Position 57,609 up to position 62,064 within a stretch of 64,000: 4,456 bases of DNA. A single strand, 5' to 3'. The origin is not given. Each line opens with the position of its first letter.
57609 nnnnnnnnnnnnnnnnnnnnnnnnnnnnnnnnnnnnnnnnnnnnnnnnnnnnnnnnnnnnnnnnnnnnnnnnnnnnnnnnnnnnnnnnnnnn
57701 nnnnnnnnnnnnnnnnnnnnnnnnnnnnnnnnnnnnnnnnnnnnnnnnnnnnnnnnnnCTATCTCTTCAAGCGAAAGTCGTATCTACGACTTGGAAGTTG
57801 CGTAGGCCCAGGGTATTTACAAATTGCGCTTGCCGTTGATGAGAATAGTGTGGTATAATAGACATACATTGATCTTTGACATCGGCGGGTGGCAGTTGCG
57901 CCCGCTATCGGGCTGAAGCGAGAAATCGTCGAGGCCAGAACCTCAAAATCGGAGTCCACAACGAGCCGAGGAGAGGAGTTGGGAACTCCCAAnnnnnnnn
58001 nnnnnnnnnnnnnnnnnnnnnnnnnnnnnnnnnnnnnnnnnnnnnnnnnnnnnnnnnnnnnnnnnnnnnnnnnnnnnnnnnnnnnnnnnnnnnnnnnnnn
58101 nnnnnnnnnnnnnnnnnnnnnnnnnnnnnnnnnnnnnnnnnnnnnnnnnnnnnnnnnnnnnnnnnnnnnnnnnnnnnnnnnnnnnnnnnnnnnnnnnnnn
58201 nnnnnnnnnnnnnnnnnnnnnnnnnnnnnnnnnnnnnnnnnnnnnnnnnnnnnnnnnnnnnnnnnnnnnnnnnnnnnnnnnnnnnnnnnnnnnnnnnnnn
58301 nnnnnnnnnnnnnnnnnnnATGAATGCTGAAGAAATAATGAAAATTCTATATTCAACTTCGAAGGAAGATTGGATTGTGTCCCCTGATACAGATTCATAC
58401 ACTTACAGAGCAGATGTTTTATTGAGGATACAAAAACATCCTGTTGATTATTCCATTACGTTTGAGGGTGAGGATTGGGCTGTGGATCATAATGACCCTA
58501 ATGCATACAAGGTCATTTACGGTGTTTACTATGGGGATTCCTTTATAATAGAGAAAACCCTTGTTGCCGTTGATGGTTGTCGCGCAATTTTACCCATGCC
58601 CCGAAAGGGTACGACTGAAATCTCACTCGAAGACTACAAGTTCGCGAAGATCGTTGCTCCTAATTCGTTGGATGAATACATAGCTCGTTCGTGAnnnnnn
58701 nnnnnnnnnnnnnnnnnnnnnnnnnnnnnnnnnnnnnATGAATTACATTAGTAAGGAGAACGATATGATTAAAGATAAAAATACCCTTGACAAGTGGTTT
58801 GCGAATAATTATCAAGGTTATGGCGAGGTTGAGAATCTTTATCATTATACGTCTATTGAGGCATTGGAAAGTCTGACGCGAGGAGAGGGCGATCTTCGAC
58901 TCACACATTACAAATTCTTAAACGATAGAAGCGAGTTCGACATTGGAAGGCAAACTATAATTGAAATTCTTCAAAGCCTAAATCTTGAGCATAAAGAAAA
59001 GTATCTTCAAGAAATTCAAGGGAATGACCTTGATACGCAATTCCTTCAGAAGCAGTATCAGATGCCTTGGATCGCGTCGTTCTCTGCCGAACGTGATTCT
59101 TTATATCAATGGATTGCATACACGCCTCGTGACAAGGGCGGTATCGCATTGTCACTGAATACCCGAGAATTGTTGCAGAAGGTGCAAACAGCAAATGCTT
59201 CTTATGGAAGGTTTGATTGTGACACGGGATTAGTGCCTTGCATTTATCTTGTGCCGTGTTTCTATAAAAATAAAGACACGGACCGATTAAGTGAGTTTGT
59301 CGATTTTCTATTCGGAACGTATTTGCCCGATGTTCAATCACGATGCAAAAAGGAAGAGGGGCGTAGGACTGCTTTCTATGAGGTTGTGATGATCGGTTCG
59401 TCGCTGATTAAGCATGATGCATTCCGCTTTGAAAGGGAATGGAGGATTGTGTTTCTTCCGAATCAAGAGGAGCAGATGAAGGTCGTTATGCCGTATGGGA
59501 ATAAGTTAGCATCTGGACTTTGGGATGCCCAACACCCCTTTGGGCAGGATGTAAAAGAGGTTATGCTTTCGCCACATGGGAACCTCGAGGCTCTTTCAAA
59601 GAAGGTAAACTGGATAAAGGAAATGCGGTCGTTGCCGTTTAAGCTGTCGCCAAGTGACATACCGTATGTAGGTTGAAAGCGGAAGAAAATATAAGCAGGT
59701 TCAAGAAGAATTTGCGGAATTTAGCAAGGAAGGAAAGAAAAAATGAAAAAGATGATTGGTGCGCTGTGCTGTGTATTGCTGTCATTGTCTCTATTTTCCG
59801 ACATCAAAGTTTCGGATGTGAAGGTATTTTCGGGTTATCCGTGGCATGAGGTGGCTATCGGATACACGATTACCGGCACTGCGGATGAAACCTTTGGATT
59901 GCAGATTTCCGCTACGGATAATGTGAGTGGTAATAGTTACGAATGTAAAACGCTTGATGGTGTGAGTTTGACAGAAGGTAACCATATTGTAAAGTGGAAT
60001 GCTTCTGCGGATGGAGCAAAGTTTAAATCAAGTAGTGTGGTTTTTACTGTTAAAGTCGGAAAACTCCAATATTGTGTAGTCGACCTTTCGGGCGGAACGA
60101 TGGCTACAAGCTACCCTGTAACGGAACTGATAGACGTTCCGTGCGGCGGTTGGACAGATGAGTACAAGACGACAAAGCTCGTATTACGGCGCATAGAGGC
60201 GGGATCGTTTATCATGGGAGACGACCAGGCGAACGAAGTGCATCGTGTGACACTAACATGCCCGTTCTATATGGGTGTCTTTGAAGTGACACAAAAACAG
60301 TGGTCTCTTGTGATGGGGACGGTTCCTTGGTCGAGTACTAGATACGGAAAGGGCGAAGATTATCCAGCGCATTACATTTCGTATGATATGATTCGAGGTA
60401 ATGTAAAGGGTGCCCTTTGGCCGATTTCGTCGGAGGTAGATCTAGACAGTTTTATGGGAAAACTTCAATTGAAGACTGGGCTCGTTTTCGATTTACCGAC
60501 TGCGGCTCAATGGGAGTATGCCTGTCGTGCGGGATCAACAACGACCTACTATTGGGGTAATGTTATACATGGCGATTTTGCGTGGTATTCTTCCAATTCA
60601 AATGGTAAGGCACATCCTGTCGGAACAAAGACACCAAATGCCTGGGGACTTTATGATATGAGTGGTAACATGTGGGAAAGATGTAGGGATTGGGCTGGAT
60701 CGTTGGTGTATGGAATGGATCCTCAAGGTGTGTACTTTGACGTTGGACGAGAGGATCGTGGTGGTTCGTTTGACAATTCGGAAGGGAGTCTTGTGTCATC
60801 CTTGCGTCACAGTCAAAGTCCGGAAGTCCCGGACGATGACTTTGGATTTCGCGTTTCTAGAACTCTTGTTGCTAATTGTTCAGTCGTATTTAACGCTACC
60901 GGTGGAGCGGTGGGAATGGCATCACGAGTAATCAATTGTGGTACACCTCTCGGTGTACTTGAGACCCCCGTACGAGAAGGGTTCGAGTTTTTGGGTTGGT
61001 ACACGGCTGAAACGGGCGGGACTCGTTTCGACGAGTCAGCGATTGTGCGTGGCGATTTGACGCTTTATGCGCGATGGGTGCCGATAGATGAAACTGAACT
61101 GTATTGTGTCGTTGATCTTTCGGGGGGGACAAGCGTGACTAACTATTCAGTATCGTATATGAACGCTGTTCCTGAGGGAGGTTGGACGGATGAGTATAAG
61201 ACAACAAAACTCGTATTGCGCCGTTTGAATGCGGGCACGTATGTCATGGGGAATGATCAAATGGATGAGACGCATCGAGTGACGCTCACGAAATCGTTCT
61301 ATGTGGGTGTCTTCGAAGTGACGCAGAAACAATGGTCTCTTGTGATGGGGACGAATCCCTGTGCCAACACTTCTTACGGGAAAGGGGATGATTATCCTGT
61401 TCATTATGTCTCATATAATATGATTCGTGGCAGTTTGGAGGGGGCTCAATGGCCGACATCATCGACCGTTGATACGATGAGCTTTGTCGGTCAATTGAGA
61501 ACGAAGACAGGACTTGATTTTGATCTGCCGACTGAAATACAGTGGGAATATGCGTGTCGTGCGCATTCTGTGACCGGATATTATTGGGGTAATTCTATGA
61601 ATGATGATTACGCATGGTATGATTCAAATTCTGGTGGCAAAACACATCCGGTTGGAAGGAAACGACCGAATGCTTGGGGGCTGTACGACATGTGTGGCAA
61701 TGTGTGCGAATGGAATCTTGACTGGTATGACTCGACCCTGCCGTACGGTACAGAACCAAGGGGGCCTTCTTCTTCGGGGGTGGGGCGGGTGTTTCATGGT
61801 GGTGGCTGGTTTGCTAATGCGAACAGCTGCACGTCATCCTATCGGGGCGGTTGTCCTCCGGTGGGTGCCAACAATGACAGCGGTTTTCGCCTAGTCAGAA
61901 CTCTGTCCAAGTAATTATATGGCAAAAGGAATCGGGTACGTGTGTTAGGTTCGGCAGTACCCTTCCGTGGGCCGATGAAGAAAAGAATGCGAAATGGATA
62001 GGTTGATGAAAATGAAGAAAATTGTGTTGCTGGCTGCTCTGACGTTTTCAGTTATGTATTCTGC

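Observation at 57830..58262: Promoter-to-terminator ~400-nt GC-rich non-coding transcript inside the AT-rich island (candidate novel structured RNA)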

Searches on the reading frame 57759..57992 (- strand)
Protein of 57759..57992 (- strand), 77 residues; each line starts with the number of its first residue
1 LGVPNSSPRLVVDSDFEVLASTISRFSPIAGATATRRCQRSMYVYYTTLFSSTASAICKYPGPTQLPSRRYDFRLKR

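Call 7: search_protein_families(library=pfam, proteins=[window:57759-57992:-], max_evalue=0.01)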
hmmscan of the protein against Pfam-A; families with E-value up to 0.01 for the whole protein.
window:57759-57992:- (77 aa): 0 families

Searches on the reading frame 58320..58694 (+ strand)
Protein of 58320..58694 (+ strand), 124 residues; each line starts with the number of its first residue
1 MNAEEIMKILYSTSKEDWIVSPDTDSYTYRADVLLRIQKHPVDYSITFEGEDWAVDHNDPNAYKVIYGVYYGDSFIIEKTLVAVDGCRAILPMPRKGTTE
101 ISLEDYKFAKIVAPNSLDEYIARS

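Call 7: search_protein_families(library=pfam, proteins=[window:58320-58694:+], max_evalue=0.01)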
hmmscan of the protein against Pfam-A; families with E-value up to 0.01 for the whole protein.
window:58320-58694:+ (124 aa): 0 families

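Call 8: search_protein_families(library=padloc, proteins=[window:58320-58694:+], max_evalue=0.01)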
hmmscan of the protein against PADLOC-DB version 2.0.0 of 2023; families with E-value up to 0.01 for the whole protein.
window:58320-58694:+ (124 aa): 1 family
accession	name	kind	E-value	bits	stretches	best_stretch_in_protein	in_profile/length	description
PDLC05032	PDC-S50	-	0.00064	17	1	13-108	182-281/387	-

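Call 14: find_encoding_contigs(protein=window:58320-58694:+, flank=3000, max_places=10)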
Protein window:58320-58694:+ (124 aa): no gene with exactly this product is on record in the collection.
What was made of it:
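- Tried and rejected: The exact-protein contig look-up for the 124-aa ORF found nothing (call 14).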

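Call 17: find_homologous_proteins(query=window:58320-58694:+, max_evalue=0.001)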
Query window:58320-58694:+ (124 aa): 7 proteins with E <= 0.001 among 12 candidates.
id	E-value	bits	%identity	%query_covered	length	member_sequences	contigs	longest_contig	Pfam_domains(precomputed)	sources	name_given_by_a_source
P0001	3.6e-51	190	69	100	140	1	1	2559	-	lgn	-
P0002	1.4e-43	165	64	100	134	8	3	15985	-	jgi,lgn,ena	-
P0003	1.8e-43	165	64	100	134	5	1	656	-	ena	-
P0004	4.9e-41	157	63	100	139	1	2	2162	-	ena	-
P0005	1.1e-38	150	61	100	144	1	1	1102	-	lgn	-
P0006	5.1e-37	144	64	98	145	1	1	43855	-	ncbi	-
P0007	1.4e-25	107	47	95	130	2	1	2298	-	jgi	-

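Call 18: find_encoding_contigs(protein=P0006, flank=6000, max_places=4)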
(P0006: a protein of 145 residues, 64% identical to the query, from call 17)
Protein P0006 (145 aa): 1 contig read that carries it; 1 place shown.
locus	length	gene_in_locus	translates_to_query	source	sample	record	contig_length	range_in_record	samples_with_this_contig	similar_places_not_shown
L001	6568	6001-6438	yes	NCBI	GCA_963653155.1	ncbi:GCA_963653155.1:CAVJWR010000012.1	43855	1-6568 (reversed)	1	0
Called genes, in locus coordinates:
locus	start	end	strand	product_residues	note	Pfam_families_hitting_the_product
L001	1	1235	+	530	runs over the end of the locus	PF23764:Beta-barrel_GLAA-B_II (weak)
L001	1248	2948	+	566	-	PF13229:Beta_helix (faint), PF23764:Beta-barrel_GLAA-B_II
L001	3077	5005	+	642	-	PF07944:Beta-AFase-like_GH127_cat, PF20736:Glyco_hydro127M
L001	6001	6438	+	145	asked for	-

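Call 19: find_encoding_contigs(protein=P0002, flank=6000, max_places=4)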
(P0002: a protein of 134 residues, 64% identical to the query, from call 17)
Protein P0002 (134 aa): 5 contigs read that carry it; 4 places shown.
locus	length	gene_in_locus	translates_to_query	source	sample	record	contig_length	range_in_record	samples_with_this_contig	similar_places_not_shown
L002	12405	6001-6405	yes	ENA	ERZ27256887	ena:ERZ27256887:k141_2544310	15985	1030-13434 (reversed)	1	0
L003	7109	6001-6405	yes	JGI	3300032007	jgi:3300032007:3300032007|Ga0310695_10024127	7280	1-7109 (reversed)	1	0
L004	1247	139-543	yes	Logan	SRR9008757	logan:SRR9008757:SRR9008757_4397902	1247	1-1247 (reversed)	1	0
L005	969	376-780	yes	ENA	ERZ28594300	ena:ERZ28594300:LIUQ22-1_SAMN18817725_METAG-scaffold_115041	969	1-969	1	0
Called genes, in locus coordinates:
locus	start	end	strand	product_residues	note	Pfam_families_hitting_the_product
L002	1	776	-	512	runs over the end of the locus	PF00069:Pkinase, PF07714:PK_Tyr_Ser-Thr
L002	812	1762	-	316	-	-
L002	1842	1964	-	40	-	-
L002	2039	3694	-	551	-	PF00664:ABC_membrane, PF00005:ABC_tran, PF02463:SMC_N (weak), PF13304:AAA_21 (faint)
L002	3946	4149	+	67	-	-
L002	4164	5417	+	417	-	PF13657:Couple_hipA, PF07804:HipA_C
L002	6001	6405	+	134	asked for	-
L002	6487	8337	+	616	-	PF09479:Flg_new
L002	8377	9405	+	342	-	PF13717:Zn_ribbon_4 (faint), PF24441:DUF7560 (faint)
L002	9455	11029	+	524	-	PF08238:Sel1 (faint)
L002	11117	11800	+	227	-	PF11738:DUF3298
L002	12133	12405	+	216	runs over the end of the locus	PF00089:Trypsin, PF13365:Trypsin_2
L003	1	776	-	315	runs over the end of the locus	?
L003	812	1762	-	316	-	-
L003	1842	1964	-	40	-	-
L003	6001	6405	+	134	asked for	-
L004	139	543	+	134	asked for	-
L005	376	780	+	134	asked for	-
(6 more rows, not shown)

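Call 20: find_encoding_contigs(protein=P0001, flank=3000, max_places=3)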
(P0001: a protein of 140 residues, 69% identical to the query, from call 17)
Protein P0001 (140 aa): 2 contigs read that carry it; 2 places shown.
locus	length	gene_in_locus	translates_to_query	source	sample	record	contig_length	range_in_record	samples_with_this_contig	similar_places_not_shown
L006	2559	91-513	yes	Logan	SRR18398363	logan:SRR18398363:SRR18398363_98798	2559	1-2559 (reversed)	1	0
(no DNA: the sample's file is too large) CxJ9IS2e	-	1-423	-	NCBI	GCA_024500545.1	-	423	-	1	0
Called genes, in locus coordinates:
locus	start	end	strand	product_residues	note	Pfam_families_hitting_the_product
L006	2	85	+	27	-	?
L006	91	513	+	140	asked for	-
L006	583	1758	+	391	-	PF03781:FGE-sulfatase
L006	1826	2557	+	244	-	?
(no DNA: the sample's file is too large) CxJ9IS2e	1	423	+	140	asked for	?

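Call 34: search_protein_families(library=pfam, alignment_id=A2, max_evalue=0.0001)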
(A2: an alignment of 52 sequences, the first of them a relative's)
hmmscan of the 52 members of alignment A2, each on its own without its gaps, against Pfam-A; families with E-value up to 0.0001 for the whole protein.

A. member 1, L001:5953-6435:+ (161 aa): 0 families

B. families by the number of members that match (of 52 scanned): 53 families (the first 25 are shown)
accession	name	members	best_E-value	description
PF13306.12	LRR_5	3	6.4e-176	BspA type Leucine rich repeat region (6 copies)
PF13651.11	EcoRI_methylase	2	4e-131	Adenine-specific methyltransferase EcoRI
PF02384.22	N6_Mtase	2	1.8e-93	N-6 DNA Methylase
PF13855.12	LRR_8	2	2.1e-28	Leucine rich repeat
PF04851.21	ResIII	2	2.4e-24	Type III restriction enzyme, res subunit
PF00271.37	Helicase_C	2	3.5e-15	Helicase conserved C-terminal domain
PF00176.29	SNF2-rel_dom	2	1.4e-10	SNF2-related domain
PF00270.35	DEAD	2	2.8e-08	DEAD/DEAH box helicase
PF08238.18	Sel1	1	2.7e-64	Sel1 repeat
PF13156.12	Mrr_cat_2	1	8e-43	Restriction endonuclease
PF22240.1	ISP_coupler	1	3.9e-41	Type ISP restriction-modification enzyme, coupler domain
PF00884.28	Sulfatase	1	6.9e-38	Sulfatase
PF13290.12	CHB_HEX_C_1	1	2.6e-36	Chitobiase/beta-hexosaminidase C-terminal domain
PF13287.12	Fn3_assoc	1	8.6e-33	Fn3 associated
PF00122.25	E1-E2_ATPase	1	1.6e-32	E1-E2 ATPase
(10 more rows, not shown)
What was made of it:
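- Gene contexts are diverse (call 34).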

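Call 65: search_protein_families(library=padloc, alignment_id=A2, max_evalue=0.00001)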
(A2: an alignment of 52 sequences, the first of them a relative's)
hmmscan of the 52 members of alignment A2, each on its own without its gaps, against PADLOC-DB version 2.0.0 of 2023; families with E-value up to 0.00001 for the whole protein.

A. member 1, L001:5953-6435:+ (161 aa): 0 families

B. families by the number of members that match (of 52 scanned): 77 families (the first 25 are shown)
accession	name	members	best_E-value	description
PDLC04134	mad2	3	2.4e-38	mads_2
PDLC03022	MTase_I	2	0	Type I methyltransferase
PDLC03020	MTase_I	2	5.6e-192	Type I methyltransferase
PDLC03027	MTase_I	2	1.6e-131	Type I methyltransferase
PDLC03029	MTase_I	2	7.1e-109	Type I methyltransferase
PDLC03032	MTase_I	2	6.3e-97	Type I methyltransferase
PDLC03297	MTase_II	2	8.6e-96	Type II methyltransferase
PDLC03031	MTase_I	2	2.9e-91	Type I methyltransferase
PDLC03038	MTase_I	2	2.9e-49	Type I methyltransferase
PDLC03028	MTase_I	2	1.7e-48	Type I methyltransferase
PDLC03039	MTase_I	2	1.6e-46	Type I methyltransferase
PDLC03019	MTase_I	2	7.3e-46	Type I methyltransferase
PDLC03033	MTase_I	2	2e-45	Type I methyltransferase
PDLC03240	MTase_II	2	7.2e-43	Type II methyltransferase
PDLC03035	MTase_I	2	2.6e-40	Type I methyltransferase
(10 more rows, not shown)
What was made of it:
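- Closest known: radC and STAXI RNA motifs. Same: Class-2 copies here have that context (calls 34, 65).
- Class-2 copies precede methyltransferases, RadC and helicases typical of mobile elements (calls 34, 65).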

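Call 66: search_protein_families(library=ncbifam, proteins=[window:58320-58694:+], max_evalue=0.001)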
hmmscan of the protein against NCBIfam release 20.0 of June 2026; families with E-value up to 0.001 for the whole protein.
window:58320-58694:+ (124 aa): 0 families

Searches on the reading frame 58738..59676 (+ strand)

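Call 7: search_protein_families(library=pfam, proteins=[window:58738-59676:+], max_evalue=0.01)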
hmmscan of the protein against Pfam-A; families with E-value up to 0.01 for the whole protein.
window:58738-59676:+ (312 aa): 1 family
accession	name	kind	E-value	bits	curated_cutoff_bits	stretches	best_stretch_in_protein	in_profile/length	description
PF11185.13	DUF2971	-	2.6e-06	29.1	22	1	124-237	1-89/89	Protein of unknown function (DUF2971)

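Call 8: search_protein_families(library=padloc, proteins=[window:58738-59676:+], max_evalue=0.01)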
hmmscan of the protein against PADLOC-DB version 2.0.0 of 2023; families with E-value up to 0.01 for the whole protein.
window:58738-59676:+ (312 aa): 2 families
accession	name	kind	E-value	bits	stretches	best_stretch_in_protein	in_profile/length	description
PDLC04992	PDC-S31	-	2.7e-05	22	1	219-245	138-164/220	-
PDLC04993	PDC-S31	-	0.0014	16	0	125-246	87-182/245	-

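Call 66: search_protein_families(library=ncbifam, proteins=[window:58738-59676:+], max_evalue=0.001)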
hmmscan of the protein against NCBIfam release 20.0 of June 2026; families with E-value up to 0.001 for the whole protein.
window:58738-59676:+ (312 aa): 0 families

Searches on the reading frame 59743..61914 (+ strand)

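Call 7: search_protein_families(library=pfam, proteins=[window:59743-61914:+], max_evalue=0.01)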
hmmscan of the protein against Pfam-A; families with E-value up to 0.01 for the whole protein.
window:59743-61914:+ (723 aa): 2 families
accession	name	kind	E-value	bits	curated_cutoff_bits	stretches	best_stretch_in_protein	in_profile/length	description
PF03781.23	FGE-sulfatase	-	2.9e-59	201.3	23.3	2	495-719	8-255/255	Sulfatase-modifying factor enzyme 1-like domain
PF09479.16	Flg_new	-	4.8e-14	52.7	27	1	381-443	3-64/65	Listeria-Bacteroides repeat domain (List_Bact_rpt)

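Call 8: search_protein_families(library=padloc, proteins=[window:59743-61914:+], max_evalue=0.01)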
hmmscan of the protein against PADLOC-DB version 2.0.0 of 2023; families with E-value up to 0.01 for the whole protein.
window:59743-61914:+ (723 aa): 0 families
